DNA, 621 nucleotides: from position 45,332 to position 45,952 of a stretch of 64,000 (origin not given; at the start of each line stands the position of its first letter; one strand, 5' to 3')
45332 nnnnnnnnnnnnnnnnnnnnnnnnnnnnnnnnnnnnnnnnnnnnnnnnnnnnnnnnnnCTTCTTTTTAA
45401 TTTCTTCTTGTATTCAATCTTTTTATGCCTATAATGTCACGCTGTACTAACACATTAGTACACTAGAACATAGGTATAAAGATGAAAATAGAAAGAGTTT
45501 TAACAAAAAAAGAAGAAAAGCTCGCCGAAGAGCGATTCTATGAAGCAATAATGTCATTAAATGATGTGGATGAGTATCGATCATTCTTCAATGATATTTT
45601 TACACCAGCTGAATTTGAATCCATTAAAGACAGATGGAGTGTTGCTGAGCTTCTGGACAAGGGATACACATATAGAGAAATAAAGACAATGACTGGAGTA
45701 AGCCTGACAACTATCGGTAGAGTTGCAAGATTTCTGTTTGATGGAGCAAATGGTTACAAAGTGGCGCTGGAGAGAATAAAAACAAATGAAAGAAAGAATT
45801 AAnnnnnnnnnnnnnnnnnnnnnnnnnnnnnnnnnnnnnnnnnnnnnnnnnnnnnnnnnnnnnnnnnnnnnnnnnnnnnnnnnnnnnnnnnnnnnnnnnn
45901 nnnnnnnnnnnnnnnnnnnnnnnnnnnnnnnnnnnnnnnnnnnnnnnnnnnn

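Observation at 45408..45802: TrpR/YerC-like regulator as the first, overlapping gene of the his operon, with a perfect palindrome at its promoter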

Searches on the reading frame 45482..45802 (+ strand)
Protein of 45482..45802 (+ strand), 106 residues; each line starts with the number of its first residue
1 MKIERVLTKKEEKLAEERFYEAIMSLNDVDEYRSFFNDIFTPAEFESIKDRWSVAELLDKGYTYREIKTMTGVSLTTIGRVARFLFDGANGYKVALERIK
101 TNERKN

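Call 4: search_protein_families(library=pfam, proteins=[window:45482-45799:+])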
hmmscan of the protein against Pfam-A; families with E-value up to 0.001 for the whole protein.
window:45482-45799:+ (106 aa): 2 families
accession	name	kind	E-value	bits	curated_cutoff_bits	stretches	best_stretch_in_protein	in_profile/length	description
PF01371.25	Trp_repressor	-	9.7e-24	83.7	27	1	18-99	5-87/88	Trp repressor protein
PF13384.12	HTH_23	-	0.00055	20.1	24.6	1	47-82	3-39/50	Homeodomain-like domain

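Call 6: search_protein_families(library=ncbifam, proteins=[window:45482-45799:+], max_evalue=0.01)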
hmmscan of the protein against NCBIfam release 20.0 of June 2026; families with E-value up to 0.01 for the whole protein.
window:45482-45799:+ (106 aa): 2 families
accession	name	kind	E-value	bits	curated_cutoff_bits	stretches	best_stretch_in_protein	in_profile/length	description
TIGR02531.1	yecD_yerC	hypoth_equivalog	4.8e-22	78.2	42.2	1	17-99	6-88/88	YerC/YecD family TrpR-related protein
TIGR01321.1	TrpR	equivalog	4.3e-07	30.3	67.25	1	17-83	10-77/94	trp operon repressor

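Call 9: find_homologous_proteins(query=window:45482-45799:+)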
Query window:45482-45799:+ (106 aa): 256 proteins with E <= 0.001 among 258 candidates; the best 120 are listed.
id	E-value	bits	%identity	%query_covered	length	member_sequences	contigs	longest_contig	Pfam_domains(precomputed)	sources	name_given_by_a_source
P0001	1.4e-61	222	99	100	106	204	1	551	PF01371.26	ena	-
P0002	1.9e-54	200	88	97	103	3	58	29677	PF01371.26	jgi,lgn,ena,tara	jgi:TrpR-related protein YerC/YecD|tara:strand:- start:658 stop:969 length:312 start_codon:yes stop_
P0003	1.5e-52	193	90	94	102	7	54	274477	PF01371.26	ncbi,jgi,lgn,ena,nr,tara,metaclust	ncbi:MAG: YerC/YecD family TrpR-related protein [Gammaproteobacteria bacterium]|jgi:TrpR-related pro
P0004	3.9e-52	192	89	94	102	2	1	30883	PF01371.26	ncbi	-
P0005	1.7e-50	187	87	94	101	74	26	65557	PF01371.26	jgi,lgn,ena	-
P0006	6.7e-42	159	75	94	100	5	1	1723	PF01371.26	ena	-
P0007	3.2e-41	157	73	94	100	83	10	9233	PF01371.26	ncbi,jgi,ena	-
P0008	3.1e-40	154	72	96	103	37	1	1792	PF01371.26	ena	-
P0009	2.8e-39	151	70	94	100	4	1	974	PF01371.26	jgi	-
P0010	4.0e-39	150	69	94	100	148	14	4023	PF01371.26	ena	-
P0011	1.0e-36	143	69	92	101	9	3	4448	PF01371.26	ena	-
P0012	1.3e-35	139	64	93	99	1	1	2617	PF01371.26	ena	-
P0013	4.6e-35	137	67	92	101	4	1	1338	PF01371.26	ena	-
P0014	6.7e-35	137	63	93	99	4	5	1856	PF01371.26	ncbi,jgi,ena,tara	tara:strand:- start:325 stop:624 length:300 start_codon:yes stop_codon:yes gene_type:complete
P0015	2.5e-34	135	63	93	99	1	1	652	PF01371.26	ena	-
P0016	2.6e-34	135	61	96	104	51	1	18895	PF01371.26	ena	-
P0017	7.1e-34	134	98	62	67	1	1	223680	PF01371.26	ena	-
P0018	7.1e-34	134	65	93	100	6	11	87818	PF01371.26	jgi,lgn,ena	-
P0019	9.0e-34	133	61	93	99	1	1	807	PF01371.26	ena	-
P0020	1.0e-33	133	62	93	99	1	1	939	PF01371.26,PF13384.13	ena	-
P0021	1.3e-33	133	62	93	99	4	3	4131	PF01371.26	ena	-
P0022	1.8e-33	132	61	93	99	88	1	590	PF01371.26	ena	-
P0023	2.3e-33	132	62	93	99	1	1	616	PF01371.26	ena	-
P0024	2.3e-33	132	62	93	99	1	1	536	PF01371.26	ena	-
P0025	2.3e-33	132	61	93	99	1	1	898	PF01371.26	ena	-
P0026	2.4e-33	132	61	93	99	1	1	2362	PF01371.26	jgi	-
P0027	2.4e-33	132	62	93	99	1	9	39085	PF01371.26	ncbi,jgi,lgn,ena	-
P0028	2.5e-33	132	62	93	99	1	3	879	PF01371.26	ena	-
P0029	3.3e-33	131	62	93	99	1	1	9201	PF01371.26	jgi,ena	-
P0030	3.3e-33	131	62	93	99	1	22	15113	PF01371.26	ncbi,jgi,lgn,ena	jgi:TrpR-related protein YerC/YecD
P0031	3.5e-33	131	61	93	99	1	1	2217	PF01371.26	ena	-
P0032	3.6e-33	131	64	92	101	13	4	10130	PF01371.26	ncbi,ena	-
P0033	3.8e-33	131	60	96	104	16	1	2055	PF01371.26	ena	-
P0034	4.4e-33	131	62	93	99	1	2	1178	PF01371.26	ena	-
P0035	4.6e-33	131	62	93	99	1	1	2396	PF01371.26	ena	-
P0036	4.8e-33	131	61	93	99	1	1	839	PF01371.26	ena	-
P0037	4.9e-33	131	59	96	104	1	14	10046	PF01371.26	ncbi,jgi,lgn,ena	jgi:TrpR-related protein YerC/YecD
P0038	5.0e-33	131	60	93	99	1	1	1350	PF01371.26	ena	-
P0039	5.0e-33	131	61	93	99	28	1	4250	PF01371.26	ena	-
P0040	7.1e-33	130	60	93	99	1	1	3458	PF01371.26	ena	-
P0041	7.7e-33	130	58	97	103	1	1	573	PF01371.26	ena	-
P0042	8.8e-33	130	58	96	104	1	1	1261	PF01371.26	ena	-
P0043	8.9e-33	130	62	93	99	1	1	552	PF01371.26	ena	-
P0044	9.1e-33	130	61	93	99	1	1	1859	PF01371.26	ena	-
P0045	1.2e-32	130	61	93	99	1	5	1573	PF01371.26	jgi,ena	-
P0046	1.2e-32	130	62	93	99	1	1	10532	PF01371.26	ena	-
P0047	1.2e-32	130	61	93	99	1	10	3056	PF01371.26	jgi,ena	jgi:TrpR-related protein YerC/YecD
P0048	1.2e-32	130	61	93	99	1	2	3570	PF01371.26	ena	-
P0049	1.2e-32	130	61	93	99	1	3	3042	PF01371.26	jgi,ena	jgi:TrpR-related protein YerC/YecD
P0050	1.3e-32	129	61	93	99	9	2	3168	PF01371.26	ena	-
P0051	1.3e-32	129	59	96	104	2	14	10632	PF01371.26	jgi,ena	jgi:TrpR-related protein YerC/YecD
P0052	1.4e-32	129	63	92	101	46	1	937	PF01371.26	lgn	-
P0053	1.4e-32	129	59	96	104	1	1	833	PF01371.26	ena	-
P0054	1.6e-32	129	62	93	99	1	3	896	PF01371.26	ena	-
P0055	1.7e-32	129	61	93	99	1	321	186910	PF01371.26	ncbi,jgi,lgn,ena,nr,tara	ncbi:MAG: YerC/YecD family TrpR-related protein [Gammaproteobacteria bacterium]|jgi:TrpR-related pro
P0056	1.7e-32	129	61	93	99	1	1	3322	PF01371.26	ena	-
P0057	1.7e-32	129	61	93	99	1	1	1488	PF01371.26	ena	-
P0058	1.7e-32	129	60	93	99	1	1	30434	PF01371.26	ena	-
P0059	1.7e-32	129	60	93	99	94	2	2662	PF01371.26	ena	-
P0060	1.7e-32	129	61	93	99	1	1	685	PF01371.26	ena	-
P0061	1.7e-32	129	60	93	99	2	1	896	PF01371.26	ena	-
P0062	1.8e-32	129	61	93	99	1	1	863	PF01371.26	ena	-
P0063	1.8e-32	129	58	96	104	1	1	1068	PF01371.26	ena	-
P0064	1.9e-32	129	58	96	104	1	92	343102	PF01371.26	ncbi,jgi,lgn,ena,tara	jgi:TrpR-related protein YerC/YecD|tara:strand:+ start:307 stop:621 length:315 start_codon:yes stop_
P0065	2.3e-32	129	59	93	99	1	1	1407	PF01371.26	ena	-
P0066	2.3e-32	129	61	93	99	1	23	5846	PF01371.26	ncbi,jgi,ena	jgi:TrpR-related protein YerC/YecD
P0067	2.3e-32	129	61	93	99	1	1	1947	PF01371.26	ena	-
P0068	2.4e-32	129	60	93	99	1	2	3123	PF01371.26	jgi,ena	-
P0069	2.4e-32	129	61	93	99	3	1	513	PF01371.26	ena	-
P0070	2.5e-32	129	59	96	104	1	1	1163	PF01371.26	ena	-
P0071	2.7e-32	128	58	96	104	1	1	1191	PF01371.26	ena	-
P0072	2.8e-32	128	58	93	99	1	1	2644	PF01371.26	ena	-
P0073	3.0e-32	128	59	96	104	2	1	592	PF01371.26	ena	-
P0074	3.1e-32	128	61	93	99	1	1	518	PF01371.26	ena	-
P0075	3.4e-32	128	58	96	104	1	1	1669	PF01371.26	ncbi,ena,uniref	ncbi:uncharacterized protein METZ01_LOCUS203956 [marine metagenome]|uniref:TrpR protein YerC/YecD n=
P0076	3.5e-32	128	60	93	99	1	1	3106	PF01371.26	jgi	-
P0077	3.8e-32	128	58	96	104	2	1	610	PF01371.26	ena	-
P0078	3.8e-32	128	59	93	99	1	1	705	PF01371.26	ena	-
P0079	4.5e-32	128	60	93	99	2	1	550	PF01371.26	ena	-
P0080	4.5e-32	128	60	93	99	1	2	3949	PF01371.26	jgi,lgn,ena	jgi:TrpR-related protein YerC/YecD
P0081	4.6e-32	128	61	93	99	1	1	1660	PF01371.26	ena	-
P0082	4.7e-32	128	57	96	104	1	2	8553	PF01371.26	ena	-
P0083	4.8e-32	128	58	96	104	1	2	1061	PF01371.26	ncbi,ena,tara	tara:strand:- start:469 stop:783 length:315 start_codon:yes stop_codon:yes gene_type:complete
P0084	4.9e-32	128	57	96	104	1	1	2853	PF01371.26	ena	-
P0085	4.9e-32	128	59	93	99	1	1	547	PF01371.26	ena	-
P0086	4.9e-32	128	60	93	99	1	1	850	PF01371.26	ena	-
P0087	5.4e-32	128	58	96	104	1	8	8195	PF01371.26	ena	-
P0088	6.0e-32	127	58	96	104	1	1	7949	PF01371.26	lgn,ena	-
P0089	6.2e-32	127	60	93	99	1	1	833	PF01371.26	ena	-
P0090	6.3e-32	127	60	93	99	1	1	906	PF01371.26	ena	-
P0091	6.4e-32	127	60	93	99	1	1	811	PF01371.26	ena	-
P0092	6.7e-32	127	57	96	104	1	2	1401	PF01371.26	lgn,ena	-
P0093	6.7e-32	127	58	96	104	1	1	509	PF01371.26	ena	-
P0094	8.6e-32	127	60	93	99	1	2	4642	PF01371.26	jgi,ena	jgi:TrpR-related protein YerC/YecD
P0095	8.9e-32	127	57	96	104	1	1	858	PF01371.26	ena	-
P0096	9.5e-32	127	58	96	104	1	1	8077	PF01371.26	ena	-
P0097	9.6e-32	127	58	96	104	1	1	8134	PF01371.26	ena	-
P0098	1.2e-31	126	60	93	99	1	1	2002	PF01371.26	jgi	-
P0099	1.2e-31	126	60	93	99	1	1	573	PF01371.26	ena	-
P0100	1.2e-31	126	60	93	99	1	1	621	PF01371.26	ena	-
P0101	1.7e-31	126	59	93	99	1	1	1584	PF01371.26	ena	-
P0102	1.7e-31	126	56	96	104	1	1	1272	PF01371.26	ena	-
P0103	1.9e-31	126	57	96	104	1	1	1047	PF01371.26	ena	-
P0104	1.9e-31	126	57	96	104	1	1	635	PF01371.26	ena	-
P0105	3.2e-31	125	59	93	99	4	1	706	PF01371.26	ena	-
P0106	1.0e-30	123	56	96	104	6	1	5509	PF01371.26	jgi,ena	-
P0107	1.7e-30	123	60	93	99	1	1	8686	PF01371.26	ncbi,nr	ncbi:MAG TPA: hypothetical protein EYG10_01395 [Gammaproteobacteria bacterium]|nr:hypothetical prote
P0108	1.1e-29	120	59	94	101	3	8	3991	PF01371.26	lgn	-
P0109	2.8e-29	119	60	93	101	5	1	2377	PF01371.26,PF13384.13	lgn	-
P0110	5.4e-29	118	61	92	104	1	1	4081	PF01371.26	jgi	-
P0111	1.1e-28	117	57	94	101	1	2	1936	PF01371.26,PF13384.13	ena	-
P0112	1.9e-28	116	57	94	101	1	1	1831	PF01371.26,PF13384.13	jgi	-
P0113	3.6e-28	115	66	75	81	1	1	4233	PF01371.26,PF13384.13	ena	-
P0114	3.6e-28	115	57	92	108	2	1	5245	PF01371.26,PF13384.13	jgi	jgi:TrpR-related protein YerC/YecD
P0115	4.2e-28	115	58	94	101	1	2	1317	PF01371.26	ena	-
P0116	4.2e-28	115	55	94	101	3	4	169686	PF01371.26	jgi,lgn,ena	jgi:TrpR-related protein YerC/YecD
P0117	1.3e-27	113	56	93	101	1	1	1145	PF01371.26,PF13384.13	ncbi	-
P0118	2.7e-27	112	56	98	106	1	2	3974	PF01371.26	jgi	jgi:TrpR-related protein YerC/YecD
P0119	1.2e-26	110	83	65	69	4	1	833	PF01371.26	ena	-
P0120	7.3e-26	108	54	94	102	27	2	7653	PF01371.26,PF13384.13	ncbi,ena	-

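Call 15: find_related_loci(query=A1, collection=genome_contigs, flank=3000)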
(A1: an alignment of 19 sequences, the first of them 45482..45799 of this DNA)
Query A1 (106 aa) in genome_contigs; peptide patterns used: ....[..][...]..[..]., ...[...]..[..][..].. (x = any residue, [..] = any of these).
600 stretches matched a pattern (row limit reached: there are more); 577 encode a relative of the query (tblastn E <= 1e-3); the best 80 are kept; 80 distinct loci.
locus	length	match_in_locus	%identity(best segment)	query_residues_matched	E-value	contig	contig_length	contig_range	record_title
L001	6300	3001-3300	87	1-100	7e-56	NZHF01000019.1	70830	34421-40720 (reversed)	MAG: Gammaproteobacteria bacterium isolate MED656 70604, whole genome shotgun sequence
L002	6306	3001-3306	73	1-102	7e-49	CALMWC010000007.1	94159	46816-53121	MAG: uncultured Gammaproteobacteria bacterium isolate FRAM_RAS_EGC1617_bin4 genome assembly, contig: FRAM_EGC1617_bin4-7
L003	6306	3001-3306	73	1-102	1e-48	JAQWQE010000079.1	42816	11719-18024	MAG: Gammaproteobacteria bacterium isolate cluster2_bin.245 k141_876461, whole genome shotgun sequence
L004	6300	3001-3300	70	1-100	1e-46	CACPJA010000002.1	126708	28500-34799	MAG: uncultured gamma proteobacterium genome assembly, contig: AG-435-A22_NODE_2, whole genome shotgun sequence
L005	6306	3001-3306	58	1-102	3e-38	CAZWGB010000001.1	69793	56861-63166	MAG TPA_asm: uncultured Woeseiaceae bacterium isolate SRP260945_co1_111 genome assembly, contig: NODE_394_length_69793_c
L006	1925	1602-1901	58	1-100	1e-37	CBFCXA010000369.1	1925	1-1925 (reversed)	MAG TPA_asm: uncultured Chromatiales bacterium isolate SRR22297272_binner12_Refined_33 genome assembly, contig: ERZ25654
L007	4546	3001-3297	66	1-99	1e-36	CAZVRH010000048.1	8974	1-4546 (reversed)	MAG TPA_asm: uncultured Woeseia sp. isolate SRP077602_co9_444 genome assembly, contig: NODE_11357_length_8974_cov_20.256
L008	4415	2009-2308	58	1-100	2e-34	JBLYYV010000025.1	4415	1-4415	MAG: Gammaproteobacteria bacterium isolate EBRS4.bin7 k97_20088, whole genome shotgun sequence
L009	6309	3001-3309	51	1-103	3e-34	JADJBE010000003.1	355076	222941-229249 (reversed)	MAG: Proteobacteria bacterium isolate AalW_18-Q3-R10-53_MAXAC.296 tig00008864-10-3551010, whole genome shotgun sequence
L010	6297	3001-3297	53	1-99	7e-33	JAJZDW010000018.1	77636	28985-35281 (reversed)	MAG: Proteobacteria bacterium isolate JA6.bin17 NODE_236_length_77636_cov_37.796024, whole genome shotgun sequence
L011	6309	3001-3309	52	1-103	4e-33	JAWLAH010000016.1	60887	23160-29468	MAG: Steroidobacteraceae bacterium isolate BC3.85 BC3.85.fa-16, whole genome shotgun sequence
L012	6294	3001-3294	54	1-98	4e-33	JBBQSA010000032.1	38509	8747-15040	MAG: Gammaproteobacteria bacterium isolate Co_metawrap_1719 Cmw_1719_k141_1142123_length_38509_cov_23.9976, whole genome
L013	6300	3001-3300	53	1-100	5e-33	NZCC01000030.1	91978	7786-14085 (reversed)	MAG: Chromatiales bacterium isolate ARS1279 MHASMcontig_409008, whole genome shotgun sequence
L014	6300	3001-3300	53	1-100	2e-32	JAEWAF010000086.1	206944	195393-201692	MAG: Proteobacteria bacterium isolate OH_PBB_2 k127_1504464, whole genome shotgun sequence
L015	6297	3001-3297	53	1-99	8e-33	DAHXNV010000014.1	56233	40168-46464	MAG TPA_asm: Gammaproteobacteria bacterium isolate clean1791 NODE_14_length_56233_cov_11.638844, whole genome shotgun se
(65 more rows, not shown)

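Call 16: search_solved_structures(query=window:45482-45799:+, max_evalue=0.01, show_alignments=2)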
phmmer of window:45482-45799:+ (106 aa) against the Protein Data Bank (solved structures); distinct sequences matched with E-value up to 0.01: 4.
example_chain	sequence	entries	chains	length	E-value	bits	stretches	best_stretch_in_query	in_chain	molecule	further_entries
3g1c_A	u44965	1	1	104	8.6e-15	57.9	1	12-104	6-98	The TrpR like protein from Eubacterium eligens ATCC 27750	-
3kor_A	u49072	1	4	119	1.7e-13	53.8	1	14-100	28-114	Possible Trp repressor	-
3frw_A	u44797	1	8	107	4.4e-13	52.4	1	16-103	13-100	Putative Trp repressor protein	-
8vd6_A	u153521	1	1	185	6.6e-06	29.4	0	44-78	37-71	CAP REPEAT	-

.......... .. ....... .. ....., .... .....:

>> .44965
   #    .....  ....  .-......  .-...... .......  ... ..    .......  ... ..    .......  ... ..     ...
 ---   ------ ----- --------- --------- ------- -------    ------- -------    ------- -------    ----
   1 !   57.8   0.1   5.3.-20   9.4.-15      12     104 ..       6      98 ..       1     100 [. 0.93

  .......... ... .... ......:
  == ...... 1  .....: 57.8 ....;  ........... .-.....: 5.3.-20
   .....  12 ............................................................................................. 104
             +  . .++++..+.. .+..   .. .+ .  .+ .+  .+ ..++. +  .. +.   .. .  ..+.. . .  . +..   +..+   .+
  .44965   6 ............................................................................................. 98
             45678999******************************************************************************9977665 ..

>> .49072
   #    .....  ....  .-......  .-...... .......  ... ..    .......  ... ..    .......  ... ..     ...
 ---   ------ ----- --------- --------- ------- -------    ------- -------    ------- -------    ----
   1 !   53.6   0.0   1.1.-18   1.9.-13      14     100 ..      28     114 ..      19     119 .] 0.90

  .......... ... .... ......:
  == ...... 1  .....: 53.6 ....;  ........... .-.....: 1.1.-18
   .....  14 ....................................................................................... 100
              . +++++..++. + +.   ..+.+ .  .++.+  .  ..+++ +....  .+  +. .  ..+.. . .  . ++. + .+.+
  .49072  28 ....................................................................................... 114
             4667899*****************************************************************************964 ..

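Call 30: find_encoding_contigs(protein=P0003, flank=1500, max_places=4)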
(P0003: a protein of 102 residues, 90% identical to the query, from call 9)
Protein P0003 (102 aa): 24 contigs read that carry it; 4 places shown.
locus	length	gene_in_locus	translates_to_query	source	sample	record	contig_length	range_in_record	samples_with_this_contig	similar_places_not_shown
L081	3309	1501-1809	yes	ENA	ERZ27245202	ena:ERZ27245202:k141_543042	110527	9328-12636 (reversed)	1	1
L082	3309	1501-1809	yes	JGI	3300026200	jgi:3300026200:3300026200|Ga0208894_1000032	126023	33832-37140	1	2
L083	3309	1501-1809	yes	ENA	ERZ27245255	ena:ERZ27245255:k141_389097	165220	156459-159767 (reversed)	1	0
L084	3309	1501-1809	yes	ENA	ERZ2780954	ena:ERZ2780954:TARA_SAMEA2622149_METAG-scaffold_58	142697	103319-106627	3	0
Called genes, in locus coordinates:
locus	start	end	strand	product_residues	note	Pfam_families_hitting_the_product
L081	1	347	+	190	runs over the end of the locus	PF00694:Aconitase_C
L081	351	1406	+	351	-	PF00180:Iso_dh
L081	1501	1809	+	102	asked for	PF01371:Trp_repressor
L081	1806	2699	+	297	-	PF01634:HisG, PF08029:HisG_C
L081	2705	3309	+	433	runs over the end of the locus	PF00815:Histidinol_dh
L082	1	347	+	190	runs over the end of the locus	PF00694:Aconitase_C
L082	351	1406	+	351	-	PF00180:Iso_dh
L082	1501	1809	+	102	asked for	PF01371:Trp_repressor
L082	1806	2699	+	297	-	PF01634:HisG, PF08029:HisG_C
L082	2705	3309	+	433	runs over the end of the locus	PF00815:Histidinol_dh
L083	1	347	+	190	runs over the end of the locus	PF00694:Aconitase_C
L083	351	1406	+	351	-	PF00180:Iso_dh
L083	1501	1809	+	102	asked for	PF01371:Trp_repressor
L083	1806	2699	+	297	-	PF01634:HisG, PF08029:HisG_C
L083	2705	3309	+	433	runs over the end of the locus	PF00815:Histidinol_dh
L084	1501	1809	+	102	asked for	PF01371:Trp_repressor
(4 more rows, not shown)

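Call 31: find_encoding_contigs(protein=P0002, flank=1500, max_places=4)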
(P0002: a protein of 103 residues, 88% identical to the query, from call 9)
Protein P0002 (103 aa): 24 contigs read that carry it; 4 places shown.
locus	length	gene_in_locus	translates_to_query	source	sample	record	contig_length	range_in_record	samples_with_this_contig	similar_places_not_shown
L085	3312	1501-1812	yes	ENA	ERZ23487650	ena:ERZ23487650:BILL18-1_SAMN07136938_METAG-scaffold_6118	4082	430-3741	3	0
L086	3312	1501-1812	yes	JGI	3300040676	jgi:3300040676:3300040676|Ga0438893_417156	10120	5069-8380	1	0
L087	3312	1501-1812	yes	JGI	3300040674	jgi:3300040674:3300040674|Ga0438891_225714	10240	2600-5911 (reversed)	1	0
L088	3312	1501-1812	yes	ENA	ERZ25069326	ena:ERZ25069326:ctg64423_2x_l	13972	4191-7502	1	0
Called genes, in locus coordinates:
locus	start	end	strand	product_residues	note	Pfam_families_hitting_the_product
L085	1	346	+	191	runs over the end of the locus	PF00694:Aconitase_C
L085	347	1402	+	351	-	PF00180:Iso_dh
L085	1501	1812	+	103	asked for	PF01371:Trp_repressor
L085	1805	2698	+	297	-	PF01634:HisG, PF08029:HisG_C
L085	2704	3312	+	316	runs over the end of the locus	?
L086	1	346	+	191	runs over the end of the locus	PF00694:Aconitase_C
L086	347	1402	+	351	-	PF00180:Iso_dh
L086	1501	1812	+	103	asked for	PF01371:Trp_repressor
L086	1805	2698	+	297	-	PF01634:HisG, PF08029:HisG_C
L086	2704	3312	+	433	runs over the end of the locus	PF00815:Histidinol_dh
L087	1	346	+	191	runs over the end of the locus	PF00694:Aconitase_C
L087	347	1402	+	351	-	PF00180:Iso_dh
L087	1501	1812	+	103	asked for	PF01371:Trp_repressor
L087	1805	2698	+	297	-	PF01634:HisG, PF08029:HisG_C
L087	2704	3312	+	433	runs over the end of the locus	PF00815:Histidinol_dh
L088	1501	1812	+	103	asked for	PF01371:Trp_repressor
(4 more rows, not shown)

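Call 32: find_encoding_contigs(protein=P0005, flank=1500, max_places=4)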
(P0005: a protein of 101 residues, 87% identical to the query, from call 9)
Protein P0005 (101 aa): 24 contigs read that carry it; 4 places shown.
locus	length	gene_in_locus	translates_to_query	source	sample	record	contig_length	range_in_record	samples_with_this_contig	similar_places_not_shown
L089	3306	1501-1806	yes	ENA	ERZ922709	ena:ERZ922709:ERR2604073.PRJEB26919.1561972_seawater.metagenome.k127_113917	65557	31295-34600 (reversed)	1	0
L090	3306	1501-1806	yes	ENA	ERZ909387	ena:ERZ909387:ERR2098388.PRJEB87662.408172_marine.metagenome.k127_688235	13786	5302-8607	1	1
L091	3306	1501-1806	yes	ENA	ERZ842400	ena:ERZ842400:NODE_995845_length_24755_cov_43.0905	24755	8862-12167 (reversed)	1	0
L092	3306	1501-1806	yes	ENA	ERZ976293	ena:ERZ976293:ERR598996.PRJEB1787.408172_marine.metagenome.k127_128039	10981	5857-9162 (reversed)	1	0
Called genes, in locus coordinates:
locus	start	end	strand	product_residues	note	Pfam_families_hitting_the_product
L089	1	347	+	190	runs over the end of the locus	PF00694:Aconitase_C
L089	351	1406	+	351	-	PF00180:Iso_dh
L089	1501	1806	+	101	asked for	PF01371:Trp_repressor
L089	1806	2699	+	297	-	PF01634:HisG, PF08029:HisG_C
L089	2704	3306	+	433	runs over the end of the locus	PF00815:Histidinol_dh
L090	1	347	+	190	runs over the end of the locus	PF00694:Aconitase_C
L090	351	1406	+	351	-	PF00180:Iso_dh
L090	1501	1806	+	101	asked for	PF01371:Trp_repressor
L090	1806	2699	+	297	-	PF01634:HisG, PF08029:HisG_C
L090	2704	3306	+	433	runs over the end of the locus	PF00815:Histidinol_dh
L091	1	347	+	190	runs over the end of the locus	PF00694:Aconitase_C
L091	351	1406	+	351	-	PF00180:Iso_dh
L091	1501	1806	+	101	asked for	PF01371:Trp_repressor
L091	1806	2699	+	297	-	PF01634:HisG, PF08029:HisG_C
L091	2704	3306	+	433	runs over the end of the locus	PF00815:Histidinol_dh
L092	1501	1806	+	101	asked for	PF01371:Trp_repressor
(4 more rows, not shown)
